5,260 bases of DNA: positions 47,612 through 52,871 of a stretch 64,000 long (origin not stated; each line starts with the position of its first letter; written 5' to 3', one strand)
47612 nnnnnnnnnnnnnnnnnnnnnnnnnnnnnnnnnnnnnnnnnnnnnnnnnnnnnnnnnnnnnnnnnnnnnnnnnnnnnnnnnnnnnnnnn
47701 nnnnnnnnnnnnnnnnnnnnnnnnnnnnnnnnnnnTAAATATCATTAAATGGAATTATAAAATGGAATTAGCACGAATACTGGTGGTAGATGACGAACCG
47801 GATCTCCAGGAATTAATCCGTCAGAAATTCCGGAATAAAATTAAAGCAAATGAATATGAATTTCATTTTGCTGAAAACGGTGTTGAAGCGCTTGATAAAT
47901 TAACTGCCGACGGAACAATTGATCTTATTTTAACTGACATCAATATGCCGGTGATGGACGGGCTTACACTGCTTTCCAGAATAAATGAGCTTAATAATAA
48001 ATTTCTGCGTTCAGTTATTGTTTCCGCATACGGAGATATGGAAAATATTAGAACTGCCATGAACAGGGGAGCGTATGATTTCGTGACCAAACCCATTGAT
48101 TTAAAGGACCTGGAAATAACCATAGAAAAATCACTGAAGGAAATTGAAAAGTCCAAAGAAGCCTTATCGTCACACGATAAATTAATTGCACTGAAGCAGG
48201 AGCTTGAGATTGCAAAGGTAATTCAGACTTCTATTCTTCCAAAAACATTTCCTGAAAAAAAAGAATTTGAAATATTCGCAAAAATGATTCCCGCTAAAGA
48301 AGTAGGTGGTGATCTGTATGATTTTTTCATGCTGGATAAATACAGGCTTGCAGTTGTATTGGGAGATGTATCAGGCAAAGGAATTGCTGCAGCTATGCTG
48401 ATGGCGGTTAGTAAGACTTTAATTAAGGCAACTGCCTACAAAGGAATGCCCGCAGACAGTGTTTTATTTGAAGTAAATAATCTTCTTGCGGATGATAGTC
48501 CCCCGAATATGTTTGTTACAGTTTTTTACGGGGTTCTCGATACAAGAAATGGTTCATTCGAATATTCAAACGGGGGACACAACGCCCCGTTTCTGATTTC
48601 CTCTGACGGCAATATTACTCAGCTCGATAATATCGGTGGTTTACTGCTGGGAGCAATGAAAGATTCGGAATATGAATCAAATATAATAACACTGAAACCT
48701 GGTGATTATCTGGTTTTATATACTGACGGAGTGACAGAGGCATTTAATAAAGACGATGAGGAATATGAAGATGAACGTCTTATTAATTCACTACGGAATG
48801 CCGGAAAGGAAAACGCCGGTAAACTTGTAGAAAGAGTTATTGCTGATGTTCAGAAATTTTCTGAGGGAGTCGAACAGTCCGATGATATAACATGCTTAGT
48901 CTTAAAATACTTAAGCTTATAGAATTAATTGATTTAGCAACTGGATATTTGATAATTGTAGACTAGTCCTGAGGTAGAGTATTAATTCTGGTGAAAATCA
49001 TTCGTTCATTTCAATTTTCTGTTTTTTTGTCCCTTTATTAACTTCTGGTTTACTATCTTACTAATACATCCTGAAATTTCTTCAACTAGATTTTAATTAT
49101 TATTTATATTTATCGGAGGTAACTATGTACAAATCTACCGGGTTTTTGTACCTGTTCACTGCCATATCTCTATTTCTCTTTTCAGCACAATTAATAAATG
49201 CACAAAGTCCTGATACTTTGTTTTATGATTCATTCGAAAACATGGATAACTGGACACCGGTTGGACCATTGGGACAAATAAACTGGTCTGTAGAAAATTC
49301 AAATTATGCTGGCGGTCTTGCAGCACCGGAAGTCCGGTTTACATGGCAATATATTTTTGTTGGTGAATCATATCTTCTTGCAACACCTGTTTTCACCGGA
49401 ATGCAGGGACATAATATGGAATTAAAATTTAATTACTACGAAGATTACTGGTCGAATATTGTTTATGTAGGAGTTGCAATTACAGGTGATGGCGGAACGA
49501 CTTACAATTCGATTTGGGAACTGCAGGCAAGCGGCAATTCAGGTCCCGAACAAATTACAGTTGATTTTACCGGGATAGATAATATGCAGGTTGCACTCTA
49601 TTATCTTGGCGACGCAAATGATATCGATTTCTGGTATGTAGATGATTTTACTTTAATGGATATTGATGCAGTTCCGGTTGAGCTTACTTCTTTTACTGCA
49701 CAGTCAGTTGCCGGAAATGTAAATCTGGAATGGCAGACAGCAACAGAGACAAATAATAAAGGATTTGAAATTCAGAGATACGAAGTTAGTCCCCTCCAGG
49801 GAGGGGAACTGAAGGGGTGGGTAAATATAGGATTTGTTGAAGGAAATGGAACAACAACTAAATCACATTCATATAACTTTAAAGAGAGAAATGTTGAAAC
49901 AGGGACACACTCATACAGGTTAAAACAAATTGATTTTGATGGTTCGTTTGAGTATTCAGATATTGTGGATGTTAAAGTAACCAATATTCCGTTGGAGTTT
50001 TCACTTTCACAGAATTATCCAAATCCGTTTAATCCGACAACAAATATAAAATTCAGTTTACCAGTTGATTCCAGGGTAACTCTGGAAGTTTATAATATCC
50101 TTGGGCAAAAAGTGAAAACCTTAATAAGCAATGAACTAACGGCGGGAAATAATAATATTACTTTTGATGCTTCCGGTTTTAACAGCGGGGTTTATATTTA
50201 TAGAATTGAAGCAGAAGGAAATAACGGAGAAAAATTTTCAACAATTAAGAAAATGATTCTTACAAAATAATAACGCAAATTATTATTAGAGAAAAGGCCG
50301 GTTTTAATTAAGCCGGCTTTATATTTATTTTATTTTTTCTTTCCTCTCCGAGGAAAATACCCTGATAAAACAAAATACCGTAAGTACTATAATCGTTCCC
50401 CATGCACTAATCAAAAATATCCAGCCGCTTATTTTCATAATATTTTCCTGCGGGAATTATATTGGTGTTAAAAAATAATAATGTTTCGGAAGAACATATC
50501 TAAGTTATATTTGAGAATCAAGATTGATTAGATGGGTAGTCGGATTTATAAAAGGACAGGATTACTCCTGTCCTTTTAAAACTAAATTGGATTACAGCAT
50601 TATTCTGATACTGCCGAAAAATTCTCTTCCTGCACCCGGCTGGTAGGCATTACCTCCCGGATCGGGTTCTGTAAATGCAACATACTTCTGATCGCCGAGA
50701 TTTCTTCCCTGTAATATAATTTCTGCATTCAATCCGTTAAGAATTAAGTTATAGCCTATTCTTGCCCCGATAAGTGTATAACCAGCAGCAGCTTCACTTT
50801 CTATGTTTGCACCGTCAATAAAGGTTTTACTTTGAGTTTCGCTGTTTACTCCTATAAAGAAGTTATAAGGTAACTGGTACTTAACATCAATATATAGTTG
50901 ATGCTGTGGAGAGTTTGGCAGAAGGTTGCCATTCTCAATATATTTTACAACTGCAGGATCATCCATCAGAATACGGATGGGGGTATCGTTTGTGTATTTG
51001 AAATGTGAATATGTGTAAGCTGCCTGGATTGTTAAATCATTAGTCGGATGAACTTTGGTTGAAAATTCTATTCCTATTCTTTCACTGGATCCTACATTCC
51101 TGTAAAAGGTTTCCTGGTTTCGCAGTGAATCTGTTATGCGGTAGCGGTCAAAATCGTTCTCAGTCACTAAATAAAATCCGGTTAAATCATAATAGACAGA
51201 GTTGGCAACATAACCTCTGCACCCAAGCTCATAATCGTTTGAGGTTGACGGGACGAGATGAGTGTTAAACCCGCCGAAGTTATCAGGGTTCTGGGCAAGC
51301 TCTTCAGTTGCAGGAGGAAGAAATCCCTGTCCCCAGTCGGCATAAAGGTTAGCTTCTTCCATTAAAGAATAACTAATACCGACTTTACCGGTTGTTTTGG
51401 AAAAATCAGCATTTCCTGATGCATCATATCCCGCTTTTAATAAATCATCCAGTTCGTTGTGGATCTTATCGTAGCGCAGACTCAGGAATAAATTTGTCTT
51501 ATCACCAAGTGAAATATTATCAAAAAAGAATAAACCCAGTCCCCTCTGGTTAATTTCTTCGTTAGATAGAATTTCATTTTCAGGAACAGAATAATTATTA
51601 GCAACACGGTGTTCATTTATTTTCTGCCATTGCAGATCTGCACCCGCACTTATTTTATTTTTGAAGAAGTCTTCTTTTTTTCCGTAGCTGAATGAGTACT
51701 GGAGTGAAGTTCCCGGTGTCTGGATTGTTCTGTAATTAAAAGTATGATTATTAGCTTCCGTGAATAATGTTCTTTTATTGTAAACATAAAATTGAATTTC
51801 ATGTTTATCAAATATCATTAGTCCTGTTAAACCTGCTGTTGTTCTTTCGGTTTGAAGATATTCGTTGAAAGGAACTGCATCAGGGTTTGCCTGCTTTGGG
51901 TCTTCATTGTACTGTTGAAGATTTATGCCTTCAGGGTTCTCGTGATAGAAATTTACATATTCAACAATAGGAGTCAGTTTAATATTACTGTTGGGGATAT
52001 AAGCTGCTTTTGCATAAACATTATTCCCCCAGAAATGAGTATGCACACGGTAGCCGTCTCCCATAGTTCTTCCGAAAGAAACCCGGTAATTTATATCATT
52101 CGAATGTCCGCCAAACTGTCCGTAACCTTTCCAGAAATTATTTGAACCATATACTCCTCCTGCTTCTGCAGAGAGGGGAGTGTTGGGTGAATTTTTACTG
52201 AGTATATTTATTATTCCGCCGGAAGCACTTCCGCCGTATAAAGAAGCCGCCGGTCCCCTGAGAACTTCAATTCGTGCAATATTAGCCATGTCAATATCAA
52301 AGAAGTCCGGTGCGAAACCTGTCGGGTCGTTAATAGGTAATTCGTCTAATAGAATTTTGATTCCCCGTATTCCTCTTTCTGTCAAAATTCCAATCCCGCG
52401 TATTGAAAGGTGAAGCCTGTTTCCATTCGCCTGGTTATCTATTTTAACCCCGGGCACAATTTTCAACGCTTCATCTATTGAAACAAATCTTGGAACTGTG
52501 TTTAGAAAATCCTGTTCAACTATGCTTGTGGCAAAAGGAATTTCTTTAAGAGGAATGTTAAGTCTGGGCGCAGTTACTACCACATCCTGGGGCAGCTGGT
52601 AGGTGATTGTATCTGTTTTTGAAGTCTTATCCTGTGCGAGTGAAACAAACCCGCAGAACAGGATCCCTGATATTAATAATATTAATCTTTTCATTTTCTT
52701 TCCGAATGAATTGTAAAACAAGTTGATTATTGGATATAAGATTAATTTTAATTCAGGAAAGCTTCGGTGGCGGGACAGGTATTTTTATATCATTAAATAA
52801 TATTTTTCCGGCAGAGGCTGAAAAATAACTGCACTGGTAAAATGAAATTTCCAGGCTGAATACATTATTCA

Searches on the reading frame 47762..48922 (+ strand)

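Call 18: search_protein_families(library=pfam, proteins=[window:47762-48922:+], max_evalue=0.001)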
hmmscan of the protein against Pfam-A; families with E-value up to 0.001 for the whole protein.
window:47762-48922:+ (386 aa): 2 families
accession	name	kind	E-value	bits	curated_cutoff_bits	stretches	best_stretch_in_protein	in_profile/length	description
PF07228.17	SpoIIE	-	5.1e-53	180.3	25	1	194-383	3-191/192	Stage II sporulation protein E (SpoIIE)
PF00072.30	Response_reg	-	1.6e-24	86.7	30.2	1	6-120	1-109/111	Response regulator receiver domain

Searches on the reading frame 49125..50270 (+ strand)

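Call 58: search_protein_families(library=pfam, proteins=[window:49125-50270:+], max_evalue=0.001)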
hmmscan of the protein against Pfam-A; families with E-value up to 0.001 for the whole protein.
window:49125-50270:+ (381 aa): 1 family
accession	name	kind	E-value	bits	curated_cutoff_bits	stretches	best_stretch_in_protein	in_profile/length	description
PF18962.6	Por_Secre_tail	-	3.4e-12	46.9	27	1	298-368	2-69/75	Secretion system C-terminal sorting domain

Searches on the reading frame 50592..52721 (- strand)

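Call 58: search_protein_families(library=pfam, proteins=[window:50592-52721:-], max_evalue=0.001)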
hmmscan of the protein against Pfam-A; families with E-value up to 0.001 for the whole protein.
window:50592-52721:- (709 aa): 2 families
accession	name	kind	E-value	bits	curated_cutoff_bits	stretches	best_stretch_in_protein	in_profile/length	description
PF00593.30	TonB_dep_Rec_b-barrel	-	2.2e-32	113.9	27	1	246-662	12-425/436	TonB dependent receptor-like, beta-barrel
PF07715.20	Plug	-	2.6e-22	79.8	23.9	1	58-170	2-107/107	TonB-dependent Receptor Plug Domain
